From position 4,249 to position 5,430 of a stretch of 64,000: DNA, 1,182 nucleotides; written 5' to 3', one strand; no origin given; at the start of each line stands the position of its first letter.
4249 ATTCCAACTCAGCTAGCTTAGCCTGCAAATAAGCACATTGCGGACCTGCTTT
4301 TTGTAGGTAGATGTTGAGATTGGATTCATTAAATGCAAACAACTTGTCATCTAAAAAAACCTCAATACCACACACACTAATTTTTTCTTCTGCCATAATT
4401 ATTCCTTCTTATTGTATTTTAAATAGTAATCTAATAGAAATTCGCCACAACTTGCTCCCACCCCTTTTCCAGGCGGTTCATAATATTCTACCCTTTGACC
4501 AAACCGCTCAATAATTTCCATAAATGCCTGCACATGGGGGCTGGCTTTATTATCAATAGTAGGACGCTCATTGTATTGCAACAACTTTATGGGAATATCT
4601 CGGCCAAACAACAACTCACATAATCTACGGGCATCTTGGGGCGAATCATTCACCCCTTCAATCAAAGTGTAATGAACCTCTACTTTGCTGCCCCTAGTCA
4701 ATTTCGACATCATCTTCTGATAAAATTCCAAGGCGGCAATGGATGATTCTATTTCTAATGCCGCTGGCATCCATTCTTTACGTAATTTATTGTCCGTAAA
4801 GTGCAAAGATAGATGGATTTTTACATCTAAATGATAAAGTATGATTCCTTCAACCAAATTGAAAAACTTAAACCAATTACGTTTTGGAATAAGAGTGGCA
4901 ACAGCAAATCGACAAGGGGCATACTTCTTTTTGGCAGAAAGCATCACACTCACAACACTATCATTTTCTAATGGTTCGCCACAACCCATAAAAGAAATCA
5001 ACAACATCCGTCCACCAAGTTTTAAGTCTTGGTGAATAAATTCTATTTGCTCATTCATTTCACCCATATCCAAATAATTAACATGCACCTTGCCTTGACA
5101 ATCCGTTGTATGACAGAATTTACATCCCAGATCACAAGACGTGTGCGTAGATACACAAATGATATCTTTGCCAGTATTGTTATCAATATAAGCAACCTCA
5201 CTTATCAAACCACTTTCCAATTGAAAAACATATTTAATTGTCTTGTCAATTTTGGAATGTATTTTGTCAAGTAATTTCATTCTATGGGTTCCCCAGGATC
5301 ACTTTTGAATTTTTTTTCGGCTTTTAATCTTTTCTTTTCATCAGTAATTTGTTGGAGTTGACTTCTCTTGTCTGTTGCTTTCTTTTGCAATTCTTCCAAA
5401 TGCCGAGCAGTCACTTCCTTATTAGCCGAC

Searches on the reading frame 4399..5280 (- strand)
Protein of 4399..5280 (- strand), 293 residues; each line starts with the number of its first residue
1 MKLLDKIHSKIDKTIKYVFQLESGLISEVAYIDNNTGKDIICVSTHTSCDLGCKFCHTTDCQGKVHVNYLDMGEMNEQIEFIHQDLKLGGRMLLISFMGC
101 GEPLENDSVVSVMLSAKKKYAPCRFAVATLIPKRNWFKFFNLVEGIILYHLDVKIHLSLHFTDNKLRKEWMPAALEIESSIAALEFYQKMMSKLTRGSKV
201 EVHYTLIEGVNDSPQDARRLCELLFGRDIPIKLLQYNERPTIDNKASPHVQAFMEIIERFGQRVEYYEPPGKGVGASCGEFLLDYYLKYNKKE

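Call 86: search_protein_families(library=pfam, proteins=[window:4399-5280:-], max_evalue=0.001)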
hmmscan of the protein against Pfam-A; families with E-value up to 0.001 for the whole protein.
window:4399-5280:- (293 aa): 0 families

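Call 101: search_protein_families(library=ncbifam, proteins=[window:4399-5280:-], max_evalue=0.01)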
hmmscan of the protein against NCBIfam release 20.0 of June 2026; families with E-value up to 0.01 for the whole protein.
window:4399-5280:- (293 aa): 13 families
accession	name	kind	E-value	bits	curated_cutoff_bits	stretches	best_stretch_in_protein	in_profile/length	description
TIGR00048.1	rRNA_mod_RlmN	equivalog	1.9e-31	109.3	290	1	8-280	75-341/355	dual-specificity RNA methyltransferase RlmN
NF008396.0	PRK11194.1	equivalog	5.7e-21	74.8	633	1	10-282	83-354/379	dual-specificity RNA methyltransferase RlmN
NF000424.4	CfrAB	exception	6.1e-21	75.1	530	1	8-281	66-336/338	Cfr family 23S rRNA (adenine(2503)-C(8))-methyltransferase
TIGR04432.1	rSAM_Cfr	equivalog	5.2e-19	68.7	550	1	12-281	72-338/341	Cfr family 23S rRNA (adenine(2503)-C(8))-methyltransferase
NF011024.0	PRK14453.1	equivalog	9.7e-18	64.5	468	1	12-285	74-344/348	23S rRNA (adenine(2503)-C(8))-methyltransferase Cfr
NF011034.0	PRK14464.1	equivalog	8.3e-17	61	422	1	37-280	94-325/348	RNA methyltransferase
NF011031.0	PRK14461.1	equivalog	9.2e-15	54.5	601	1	14-265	83-345/372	ribosomal RNA large subunit methyltransferase N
NF011040.0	PRK14470.1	equivalog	5e-13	49.2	441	1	12-279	70-329/338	ribosomal RNA large subunit methyltransferase N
TIGR02493.1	PFLA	equivalog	8.7e-06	25.3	231.75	1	47-224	23-183/235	pyruvate formate-lyase-activating protein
TIGR02826.1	RNR_activ_nrdG3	equivalog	0.00052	19.9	151.7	1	46-119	22-87/148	anaerobic ribonucleoside-triphosphate reductase activating protein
TIGR04395.1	cutC_activ_rSAM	equivalog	0.00062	19.1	360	0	43-224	82-245/309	choline TMA-lyase-activating enzyme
TIGR03906.1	quino_hemo_SAM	equivalog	0.0033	16.1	453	1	40-115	95-168/467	quinohemoprotein amine dehydrogenase maturation protein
TIGR04317.1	W_rSAM_matur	equivalog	0.0052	15.9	380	1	42-120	7-79/349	tungsten cofactor oxidoreductase radical SAM maturase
